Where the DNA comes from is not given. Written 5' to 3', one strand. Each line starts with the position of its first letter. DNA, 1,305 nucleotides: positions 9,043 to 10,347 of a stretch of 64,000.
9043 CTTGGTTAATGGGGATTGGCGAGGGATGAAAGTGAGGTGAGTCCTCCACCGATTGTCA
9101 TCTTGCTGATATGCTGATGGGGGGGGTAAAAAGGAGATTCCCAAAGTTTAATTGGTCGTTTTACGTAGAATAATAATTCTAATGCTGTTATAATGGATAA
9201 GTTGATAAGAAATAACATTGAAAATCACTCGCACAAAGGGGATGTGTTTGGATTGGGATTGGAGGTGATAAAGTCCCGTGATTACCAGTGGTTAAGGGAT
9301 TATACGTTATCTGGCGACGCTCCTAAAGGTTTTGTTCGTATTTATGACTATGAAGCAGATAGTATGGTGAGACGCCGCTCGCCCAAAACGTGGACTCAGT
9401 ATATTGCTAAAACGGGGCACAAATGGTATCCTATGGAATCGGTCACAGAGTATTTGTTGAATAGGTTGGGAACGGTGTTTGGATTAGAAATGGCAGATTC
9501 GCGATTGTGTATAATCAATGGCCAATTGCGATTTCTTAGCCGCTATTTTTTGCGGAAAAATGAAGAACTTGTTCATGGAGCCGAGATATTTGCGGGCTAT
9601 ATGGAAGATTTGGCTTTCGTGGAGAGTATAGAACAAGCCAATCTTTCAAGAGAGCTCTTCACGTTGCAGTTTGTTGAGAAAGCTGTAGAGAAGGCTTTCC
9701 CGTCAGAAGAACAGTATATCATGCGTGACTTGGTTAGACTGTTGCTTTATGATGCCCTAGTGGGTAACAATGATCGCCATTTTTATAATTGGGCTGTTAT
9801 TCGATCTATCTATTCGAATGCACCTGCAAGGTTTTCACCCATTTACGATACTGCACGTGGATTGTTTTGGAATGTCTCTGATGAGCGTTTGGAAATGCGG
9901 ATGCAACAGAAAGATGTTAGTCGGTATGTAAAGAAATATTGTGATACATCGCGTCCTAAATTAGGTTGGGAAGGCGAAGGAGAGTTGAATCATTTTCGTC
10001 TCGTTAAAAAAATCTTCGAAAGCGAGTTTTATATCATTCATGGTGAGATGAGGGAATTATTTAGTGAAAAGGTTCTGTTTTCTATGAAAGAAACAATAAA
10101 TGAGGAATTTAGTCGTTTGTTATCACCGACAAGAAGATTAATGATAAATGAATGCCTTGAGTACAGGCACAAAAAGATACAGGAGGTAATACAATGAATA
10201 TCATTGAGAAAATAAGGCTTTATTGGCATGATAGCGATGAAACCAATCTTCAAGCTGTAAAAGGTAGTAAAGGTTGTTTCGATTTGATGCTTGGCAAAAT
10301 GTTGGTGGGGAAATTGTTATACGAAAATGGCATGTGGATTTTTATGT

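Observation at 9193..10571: Split HipA system in permuted order: divergent kinase first, HipS-like gene second, no adjacent HipB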

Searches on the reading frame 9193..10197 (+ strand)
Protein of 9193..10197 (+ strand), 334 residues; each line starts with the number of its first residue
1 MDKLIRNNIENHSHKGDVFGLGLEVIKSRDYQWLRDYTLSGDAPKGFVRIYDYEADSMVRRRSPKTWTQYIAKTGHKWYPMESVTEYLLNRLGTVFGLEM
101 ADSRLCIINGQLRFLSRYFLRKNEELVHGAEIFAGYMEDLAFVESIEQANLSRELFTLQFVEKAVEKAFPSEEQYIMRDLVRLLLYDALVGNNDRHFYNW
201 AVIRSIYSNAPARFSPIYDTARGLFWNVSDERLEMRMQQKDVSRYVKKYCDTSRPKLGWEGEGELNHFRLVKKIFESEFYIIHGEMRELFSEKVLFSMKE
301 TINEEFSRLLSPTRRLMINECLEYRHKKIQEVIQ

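Call 3: search_protein_families(library=pfam, proteins=[window:9193-10197:+], max_evalue=1)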
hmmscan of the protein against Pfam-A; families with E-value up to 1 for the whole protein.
window:9193-10197:+ (334 aa): 3 families
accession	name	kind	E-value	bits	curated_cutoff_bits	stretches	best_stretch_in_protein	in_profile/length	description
PF07804.18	HipA_C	-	6.8e-14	52.5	30.5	1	39-241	3-179/213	HipA-like C-terminal domain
PF20613.4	HipA_2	-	0.016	14.9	27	1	69-196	25-124/240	HipA-like kinase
PF06702.18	Fam20C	-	0.073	13.1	26.8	1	163-201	76-113/218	Golgi casein kinase, C-terminal, Fam20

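Call 4: search_protein_families(library=ncbifam, proteins=[window:9193-10197:+], max_evalue=1)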
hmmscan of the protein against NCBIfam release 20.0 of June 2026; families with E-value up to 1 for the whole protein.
window:9193-10197:+ (334 aa): 1 family
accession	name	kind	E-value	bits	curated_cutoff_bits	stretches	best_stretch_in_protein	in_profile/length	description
NF007297.0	PRK09775.1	equivalog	0.012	14.3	401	1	179-240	330-389/446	type II toxin-antitoxin system HipA family toxin YjjJ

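Call 15: find_homologous_proteins(query=window:9193-10194:+, max_evalue=0.001)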
Query window:9193-10194:+ (334 aa): 2078 proteins with E <= 0.001 among 3418 candidates; the best 120 are listed.
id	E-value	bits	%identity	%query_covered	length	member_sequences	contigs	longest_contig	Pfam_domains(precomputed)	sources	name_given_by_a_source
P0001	8.6e-224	760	100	100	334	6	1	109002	PF07804.19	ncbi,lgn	-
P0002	1.4e-180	618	78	100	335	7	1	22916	PF07804.19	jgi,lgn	jgi:hypothetical protein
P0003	2.5e-166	571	73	100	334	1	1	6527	PF07804.19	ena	-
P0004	6.2e-151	520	67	100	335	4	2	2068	PF07804.19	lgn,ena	-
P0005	4.3e-150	518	66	100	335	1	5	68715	PF07804.19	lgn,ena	-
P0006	1.5e-149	516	68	100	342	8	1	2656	PF07804.19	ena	-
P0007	4.1e-149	514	67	100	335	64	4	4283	PF07804.19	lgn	-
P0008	1.2e-148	513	66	100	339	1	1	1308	PF07804.19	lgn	-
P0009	1.3e-148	513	66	100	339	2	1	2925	PF07804.19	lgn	-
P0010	3.5e-148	511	67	100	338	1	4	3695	PF07804.19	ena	-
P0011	4.3e-148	511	66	100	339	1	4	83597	PF07804.19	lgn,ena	-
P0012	4.3e-148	511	67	100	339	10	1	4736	PF07804.19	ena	-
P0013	1.1e-147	510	65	100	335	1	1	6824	PF07804.19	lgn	-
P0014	2.4e-147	509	67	100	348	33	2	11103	PF07804.19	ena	-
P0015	3.0e-147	508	65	100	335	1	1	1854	PF07804.19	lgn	-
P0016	3.1e-147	508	67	100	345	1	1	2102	PF07804.19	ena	-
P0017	3.7e-147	508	66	100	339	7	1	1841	PF07804.19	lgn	-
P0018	7.5e-147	507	65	100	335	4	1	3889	PF07804.19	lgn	-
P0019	8.0e-147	507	67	100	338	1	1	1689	PF07804.19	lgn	-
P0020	1.2e-146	506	66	100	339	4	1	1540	PF07804.19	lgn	-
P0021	1.4e-146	506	66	100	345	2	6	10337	PF07804.19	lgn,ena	-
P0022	1.6e-146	506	66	100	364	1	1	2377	PF07804.19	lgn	-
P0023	4.3e-146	505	65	100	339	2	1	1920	PF07804.19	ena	-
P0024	4.4e-146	504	64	100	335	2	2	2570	PF07804.19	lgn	-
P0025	4.8e-146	504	66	100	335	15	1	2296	PF07804.19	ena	-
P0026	5.8e-146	504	64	100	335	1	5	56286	PF07804.19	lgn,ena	-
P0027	6.6e-146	504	64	100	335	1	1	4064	PF07804.19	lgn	-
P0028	8.1e-146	504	64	100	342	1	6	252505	PF07804.19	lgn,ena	-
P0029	2.3e-145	502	64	100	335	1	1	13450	PF07804.19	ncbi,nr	ncbi:MAG: HipA domain-containing protein [Bacteroidales bacterium]|nr:HipA domain-containing protein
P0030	2.3e-145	502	66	99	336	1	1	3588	PF07804.19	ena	-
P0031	1.7e-144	499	65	100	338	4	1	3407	PF07804.19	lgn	-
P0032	2.5e-144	499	66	100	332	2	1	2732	PF07804.19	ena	-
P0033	9.6e-144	497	65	100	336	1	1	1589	PF07804.19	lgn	-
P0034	1.8e-143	496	66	100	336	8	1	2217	PF07804.19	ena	-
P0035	5.4e-143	494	63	100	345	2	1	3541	PF07804.19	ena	-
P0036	5.9e-143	494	64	100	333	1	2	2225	PF07804.19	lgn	-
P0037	6.4e-143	494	65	99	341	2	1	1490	PF07804.19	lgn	-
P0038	8.7e-143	494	64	100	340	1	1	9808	PF07804.19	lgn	-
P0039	7.7e-142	491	64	100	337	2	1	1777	PF07804.19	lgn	-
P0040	1.1e-141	490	65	100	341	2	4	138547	PF07804.19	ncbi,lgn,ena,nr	ncbi:MAG: HipA domain-containing protein [Salinivirgaceae bacterium]|nr:HipA domain-containing prote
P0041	7.8e-141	487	63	100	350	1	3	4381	PF07804.19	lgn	-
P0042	1.5e-140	486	63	100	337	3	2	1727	PF07804.19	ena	-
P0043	7.0e-140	484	63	100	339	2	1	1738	PF07804.19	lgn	-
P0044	3.3e-139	482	62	100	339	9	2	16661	PF07804.19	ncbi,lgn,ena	-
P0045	1.5e-124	434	57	100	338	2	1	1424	PF07804.19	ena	-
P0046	1.7e-124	433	56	100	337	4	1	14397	PF07804.19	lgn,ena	-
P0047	2.7e-121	423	56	100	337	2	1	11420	PF07804.19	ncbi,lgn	-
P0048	4.1e-120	419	58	98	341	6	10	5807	PF07804.19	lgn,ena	-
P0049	5.6e-120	419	54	100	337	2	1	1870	PF07804.19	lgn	-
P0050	5.7e-120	419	55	97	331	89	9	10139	PF07804.19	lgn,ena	-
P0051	7.2e-120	418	55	100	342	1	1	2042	PF07804.19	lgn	-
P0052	2.1e-119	417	54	100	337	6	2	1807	PF07804.19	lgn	-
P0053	9.5e-118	411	55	98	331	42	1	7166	PF07804.19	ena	-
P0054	1.3e-117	411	53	100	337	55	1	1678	PF07804.19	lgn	-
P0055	1.6e-116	407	54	100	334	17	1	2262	PF07804.19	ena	-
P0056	5.1e-116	406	54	100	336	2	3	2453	PF07804.19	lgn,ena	-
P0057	1.2e-115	404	54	98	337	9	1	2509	PF07804.19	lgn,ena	-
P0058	2.0e-115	404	53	98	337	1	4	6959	PF07804.19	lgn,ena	-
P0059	2.2e-115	404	54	98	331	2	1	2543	PF07804.19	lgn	-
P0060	7.7e-115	402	53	100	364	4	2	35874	PF07804.19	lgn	-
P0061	2.2e-114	400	53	98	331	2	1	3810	PF07804.19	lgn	-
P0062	3.4e-114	400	56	99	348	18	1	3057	PF07804.19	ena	-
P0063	4.4e-114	399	53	98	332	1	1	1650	PF07804.19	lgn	-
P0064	1.3e-113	398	54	99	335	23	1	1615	PF07804.19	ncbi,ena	-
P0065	1.3e-112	394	53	99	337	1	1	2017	PF07804.19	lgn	-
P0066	2.6e-112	393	52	100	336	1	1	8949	PF07804.19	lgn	-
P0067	3.5e-112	393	54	100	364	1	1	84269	PF07804.19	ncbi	-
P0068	3.1e-111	390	54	98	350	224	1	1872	PF07804.19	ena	-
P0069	8.5e-111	388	56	94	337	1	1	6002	PF07804.19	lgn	-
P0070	9.3e-111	388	56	93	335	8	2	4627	PF07804.19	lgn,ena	-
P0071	1.6e-110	388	55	93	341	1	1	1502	PF07804.19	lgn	-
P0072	1.8e-110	387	55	95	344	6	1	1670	PF07804.19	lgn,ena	-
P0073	2.0e-110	387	54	100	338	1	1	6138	PF07804.19,PF20613.5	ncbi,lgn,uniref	ncbi:hypothetical protein EZS27_020915 [termite gut metagenome]|uniref:HipA-like C-terminal domain-c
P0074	6.4e-110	386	54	99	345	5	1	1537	PF07804.19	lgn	-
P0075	1.7e-109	384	52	100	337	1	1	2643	PF07804.19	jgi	jgi:hypothetical protein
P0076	2.0e-109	384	53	98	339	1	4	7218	PF07804.19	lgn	-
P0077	3.2e-109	383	53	97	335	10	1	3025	PF07804.19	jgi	-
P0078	5.2e-109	383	55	93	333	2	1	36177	PF07804.19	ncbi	-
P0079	1.1e-108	382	56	93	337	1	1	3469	PF07804.19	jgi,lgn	-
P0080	1.8e-108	381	55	93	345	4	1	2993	PF07804.19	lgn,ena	-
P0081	3.3e-108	380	56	90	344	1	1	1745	PF07804.19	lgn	-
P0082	3.6e-108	380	57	89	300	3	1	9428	PF07804.19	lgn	-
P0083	3.6e-108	380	53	93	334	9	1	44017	PF07804.19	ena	-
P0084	4.0e-108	380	53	100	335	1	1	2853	PF07804.19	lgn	-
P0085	5.0e-108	379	52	99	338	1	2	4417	PF07804.19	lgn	-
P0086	5.2e-108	379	50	99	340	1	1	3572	PF07804.19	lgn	-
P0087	5.4e-108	379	51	100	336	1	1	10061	PF07804.19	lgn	-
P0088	7.8e-108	379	54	93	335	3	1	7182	PF07804.19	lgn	-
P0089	3.8e-107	376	52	100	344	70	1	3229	PF07804.19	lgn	-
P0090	5.0e-107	376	54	99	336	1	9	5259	PF07804.19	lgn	-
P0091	7.5e-107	376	53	98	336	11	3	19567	PF07804.19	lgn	-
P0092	1.8e-106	374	53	100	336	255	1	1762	PF07804.19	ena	-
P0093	1.8e-106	374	50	98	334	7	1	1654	PF07804.19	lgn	-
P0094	1.9e-106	374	53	97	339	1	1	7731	PF07804.19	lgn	-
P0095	4.3e-106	373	53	98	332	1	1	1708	PF07804.19,PF20613.5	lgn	-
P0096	5.7e-106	373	50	98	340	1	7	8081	PF07804.19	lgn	-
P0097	9.7e-106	372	52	97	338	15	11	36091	PF07804.19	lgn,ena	-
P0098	1.0e-105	372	69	72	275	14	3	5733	PF07804.19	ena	-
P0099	1.2e-105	372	52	100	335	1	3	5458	PF07804.19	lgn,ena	-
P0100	1.2e-105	372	51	97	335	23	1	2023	PF07804.19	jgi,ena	jgi:hypothetical protein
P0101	2.5e-105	371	53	99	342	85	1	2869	PF07804.19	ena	-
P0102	3.4e-105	370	51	97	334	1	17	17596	PF07804.19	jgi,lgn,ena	-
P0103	3.9e-105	370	50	100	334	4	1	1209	PF07804.19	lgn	-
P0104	6.1e-105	369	52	94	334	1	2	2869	PF07804.19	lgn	-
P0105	7.6e-105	369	51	100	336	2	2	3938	PF07804.19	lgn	-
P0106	9.3e-105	369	54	93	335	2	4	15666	PF07804.19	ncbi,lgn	-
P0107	9.3e-105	369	50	99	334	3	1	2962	PF07804.19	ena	-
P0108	2.4e-104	367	49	99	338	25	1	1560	PF07804.19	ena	-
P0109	3.5e-104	367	51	100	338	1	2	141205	PF07804.19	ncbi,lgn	-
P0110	5.0e-104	366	53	98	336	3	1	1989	PF07804.19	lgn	-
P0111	5.0e-104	366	52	96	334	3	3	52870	PF07804.19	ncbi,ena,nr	ncbi:MAG: HipA domain-containing protein [Bacteroidaceae bacterium]|nr:HipA domain-containing protei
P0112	5.1e-104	366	52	93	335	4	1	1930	PF07804.19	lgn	-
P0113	1.1e-103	365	56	90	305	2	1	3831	PF07804.19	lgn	-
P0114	1.2e-103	365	52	100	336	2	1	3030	PF07804.19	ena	-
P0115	2.5e-103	364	49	100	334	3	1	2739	PF07804.19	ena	-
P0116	6.1e-103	363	52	97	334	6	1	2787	PF07804.19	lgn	-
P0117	6.5e-103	363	52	97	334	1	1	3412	PF07804.19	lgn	-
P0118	1.6e-102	361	49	97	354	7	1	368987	PF07804.19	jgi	-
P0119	1.7e-102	361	50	99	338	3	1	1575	PF07804.19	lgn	-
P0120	2.1e-102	361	52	96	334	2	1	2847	PF07804.19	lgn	-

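Call 17: search_solved_structures(query=A1, max_evalue=0.01, show_alignments=3)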
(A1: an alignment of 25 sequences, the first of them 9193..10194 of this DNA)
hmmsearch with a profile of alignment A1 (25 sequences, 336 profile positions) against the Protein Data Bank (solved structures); distinct sequences matched with E-value up to 0.01: 11.
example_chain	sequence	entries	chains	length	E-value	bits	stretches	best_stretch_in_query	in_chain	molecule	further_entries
8ezr_B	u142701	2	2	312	9e-25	90.7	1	36-300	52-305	HipT(Lp)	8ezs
7vkb_A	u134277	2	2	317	9.5e-25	90.6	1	36-300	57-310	HipA_C domain-containing protein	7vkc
7wcf_A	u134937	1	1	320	1e-23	87.2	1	36-300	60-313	HipA_C domain-containing protein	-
7ab4_C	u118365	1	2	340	4.4e-11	45.7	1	33-222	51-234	HipA_C domain-containing protein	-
7ab3_C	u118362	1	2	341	4.6e-11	45.6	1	33-222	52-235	HipA_C domain-containing protein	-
7ab5_C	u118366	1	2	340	3e-10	42.9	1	33-220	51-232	HipA_C domain-containing protein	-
3akj_A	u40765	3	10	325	5e-06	29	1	159-278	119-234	CtkA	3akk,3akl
4pu5_A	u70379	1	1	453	0.0018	20.6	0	179-240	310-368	Toxin-antitoxin system toxin HipA family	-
4pu3_A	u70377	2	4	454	0.0019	20.6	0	179-240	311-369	Toxin-antitoxin system toxin HipA family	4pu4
2wiu_A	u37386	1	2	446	0.0038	19.6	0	180-223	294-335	PROTEIN HIPA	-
3tpd_A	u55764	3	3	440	0.0041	19.5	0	180-223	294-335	Serine/threonine-protein kinase HipA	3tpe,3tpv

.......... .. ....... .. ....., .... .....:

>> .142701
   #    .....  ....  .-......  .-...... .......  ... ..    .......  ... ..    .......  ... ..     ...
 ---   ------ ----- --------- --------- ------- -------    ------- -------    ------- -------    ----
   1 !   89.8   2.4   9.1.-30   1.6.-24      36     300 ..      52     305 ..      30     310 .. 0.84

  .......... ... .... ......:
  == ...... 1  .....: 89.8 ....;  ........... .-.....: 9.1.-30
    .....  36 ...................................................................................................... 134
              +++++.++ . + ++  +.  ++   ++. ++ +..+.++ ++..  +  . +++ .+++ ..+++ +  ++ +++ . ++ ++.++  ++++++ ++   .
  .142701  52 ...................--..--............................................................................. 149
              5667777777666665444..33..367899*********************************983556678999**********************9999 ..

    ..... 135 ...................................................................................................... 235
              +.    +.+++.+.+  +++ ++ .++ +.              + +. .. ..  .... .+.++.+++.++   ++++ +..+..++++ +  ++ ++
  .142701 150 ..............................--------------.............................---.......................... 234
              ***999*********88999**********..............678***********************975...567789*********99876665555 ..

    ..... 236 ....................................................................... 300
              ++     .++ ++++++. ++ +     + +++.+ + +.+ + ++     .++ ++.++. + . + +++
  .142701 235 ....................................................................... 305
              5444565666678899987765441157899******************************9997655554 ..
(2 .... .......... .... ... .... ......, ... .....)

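Call 20: find_related_loci(query=A2, collection=genome_contigs, flank=4000)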
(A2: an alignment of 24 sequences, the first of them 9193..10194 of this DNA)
Query A2 (334 aa) in genome_contigs; peptide patterns used: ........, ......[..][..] (x = any residue, [..] = any of these).
341 stretches matched a pattern; 283 encode a relative of the query (tblastn E <= 1e-3); the best 80 are kept; 80 distinct loci.
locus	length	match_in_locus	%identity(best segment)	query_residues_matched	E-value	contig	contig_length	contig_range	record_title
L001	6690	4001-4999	67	1-334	6e-154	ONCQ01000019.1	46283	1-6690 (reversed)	uncultured Prevotellaceae bacterium isolate RUG192 genome assembly, contig: scaffold_325, whole genome shotgun sequence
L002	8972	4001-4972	65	2-326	1e-144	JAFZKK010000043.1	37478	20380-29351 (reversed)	MAG: Salinivirgaceae bacterium isolate RGIG7847 Water_buffalos_Reticulum-4__c312253, whole genome shotgun sequence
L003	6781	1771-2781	56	1-334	3e-125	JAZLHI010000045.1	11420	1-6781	MAG: Prevotella sp. isolate T1900044981_TA20190043.MAGScoT_cleanbin_000024 SGB_4137_k141_746787, whole genome shotgun se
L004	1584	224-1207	54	6-334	7e-125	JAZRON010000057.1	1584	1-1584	MAG: Faecalimonas sp. isolate T1900045392_YK20190082.MAGScoT_cleanbin_000014 SGB_6936_k141_4273900, whole genome shotgun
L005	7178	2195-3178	54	6-334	1e-113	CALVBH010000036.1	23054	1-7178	MAG: uncultured Bacteroidales bacterium isolate E19__bin29 genome assembly, contig: E19__k127_10562944, whole genome sho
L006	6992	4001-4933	57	18-327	1e-113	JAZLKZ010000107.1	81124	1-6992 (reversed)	MAG: Bacteroidales bacterium isolate T1900044958_TA20190014.MAGScoT_cleanbin_000029 SGB_3887_k141_419455, whole genome s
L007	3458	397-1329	55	23-334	6e-116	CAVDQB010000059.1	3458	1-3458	Faecalibacterium prausnitzii isolate H07615-L1_cleanbin_000009 genome assembly, contig: Spades_H07615-L1_contig_21003, w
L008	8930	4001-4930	54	23-333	1e-108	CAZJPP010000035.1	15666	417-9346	MAG TPA_asm: uncultured Lentimicrobium sp. isolate SRP192927_co3_92 genome assembly, contig: NODE_8533_length_15666_cov_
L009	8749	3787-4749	52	7-325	9e-108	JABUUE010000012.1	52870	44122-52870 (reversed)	MAG: Bacteroidaceae bacterium isolate MAG57 scaffold12_size52870, whole genome shotgun sequence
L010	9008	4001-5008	51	1-333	2e-107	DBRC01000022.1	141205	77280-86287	MAG TPA_asm: Prevotella sp. UBA1378 UBA1378_contig_4972, whole genome shotgun sequence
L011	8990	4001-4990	49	7-333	7e-105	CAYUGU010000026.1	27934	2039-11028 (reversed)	MAG TPA_asm: uncultured Bacteroides sp. isolate SRP199465_co2_556 genome assembly, contig: NODE_4383_length_27934_cov_12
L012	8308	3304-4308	50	2-333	4e-104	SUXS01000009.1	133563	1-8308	MAG: Bacteroidales bacterium isolate SIG130 NODE_547_length_133563_cov_17.336408, whole genome shotgun sequence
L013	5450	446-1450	50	2-333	8e-104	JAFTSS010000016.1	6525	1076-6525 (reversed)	MAG: Paludibacteraceae bacterium isolate RGIG4115 Roe_deer_Cecum.Co__c400144, whole genome shotgun sequence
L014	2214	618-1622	50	2-333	6e-109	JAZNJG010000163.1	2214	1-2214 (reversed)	MAG: Bacilli bacterium isolate T1900044680_TS20190146.MAGScoT_cleanbin_000036 SGB_1684_k141_2628024, whole genome shotgu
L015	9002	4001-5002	48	3-333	7e-104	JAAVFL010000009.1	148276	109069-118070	MAG: Bacteroidales bacterium isolate Mgla_MAG_13-bin_17 c_000000001183, whole genome shotgun sequence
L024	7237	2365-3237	51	38-325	3e-98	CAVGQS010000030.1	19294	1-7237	Lactococcus garvieae isolate H07613-L1_cleanbin_000007 genome assembly, contig: Spades_H07613-L1_contig_1127, whole geno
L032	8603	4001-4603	70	126-326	5e-95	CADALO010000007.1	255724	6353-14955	MAG: uncultured Bacteroidetes bacterium isolate RUG13410 genome assembly, contig: RUG13410_asm_7, whole genome shotgun s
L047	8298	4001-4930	45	26-333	1e-89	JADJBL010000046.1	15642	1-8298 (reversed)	MAG: Saprospirales bacterium isolate AalW_18-Q3-R10-53_MAXAC.392 tig01689783-10-156380, whole genome shotgun sequence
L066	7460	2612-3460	47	38-325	3e-86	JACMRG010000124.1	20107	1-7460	MAG: Opitutaceae bacterium isolate LF-bin-497 FL-bin-497-contig-k141_747284, whole genome shotgun sequence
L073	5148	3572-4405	47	38-319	3e-85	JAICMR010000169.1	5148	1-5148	MAG: Chthoniobacterales bacterium isolate LS_ISSM_2_bin.146 k141_654839_length_5148_cov_8.7981, whole genome shotgun seq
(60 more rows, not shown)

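Call 21: search_solved_structures(query=A2, max_evalue=0.01, show_alignments=0)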
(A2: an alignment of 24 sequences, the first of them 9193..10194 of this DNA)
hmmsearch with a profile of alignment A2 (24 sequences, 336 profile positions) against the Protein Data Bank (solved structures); distinct sequences matched with E-value up to 0.01: 3.
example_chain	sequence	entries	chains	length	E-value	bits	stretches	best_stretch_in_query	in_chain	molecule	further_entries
3akj_A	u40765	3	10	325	1e-06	31.2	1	162-320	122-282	CtkA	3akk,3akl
8ezr_B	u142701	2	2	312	0.0028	20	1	166-224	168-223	HipT(Lp)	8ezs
7vkb_A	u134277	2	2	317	0.0028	19.9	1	166-224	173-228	HipA_C domain-containing protein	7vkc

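Call 28: search_protein_families(library=padloc, proteins=[window:9193-10194:+], max_evalue=0.1)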
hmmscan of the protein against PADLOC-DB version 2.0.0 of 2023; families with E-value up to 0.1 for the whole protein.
window:9193-10194:+ (334 aa): 9 families
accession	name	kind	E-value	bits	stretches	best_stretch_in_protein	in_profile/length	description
PDLC04340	PDC-M03A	-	3.4e-31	106.8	1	80-333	44-276/280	-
PDLC04344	PDC-M03A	-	1.7e-23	81.6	1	69-271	36-241/305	-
PDLC04342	PDC-M03A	-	1.5e-22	78.6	1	76-248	47-219/299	-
PDLC04339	PDC-M03A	-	2.9e-22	77.4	1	79-333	44-288/293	-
PDLC04345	PDC-M03A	-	1.9e-21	74.6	1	81-274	49-244/302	-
PDLC04341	PDC-M03A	-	1.2e-07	29.5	1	161-250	130-219/294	-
PDLC04338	PDC-M03A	-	1.7e-07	28.6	1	182-252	261-329/428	-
PDLC04343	PDC-M03A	-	2.8e-07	27.9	1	90-231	127-266/370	-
PDLC04337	PDC-M03A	-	3.1e-07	28.2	1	180-255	90-164/250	-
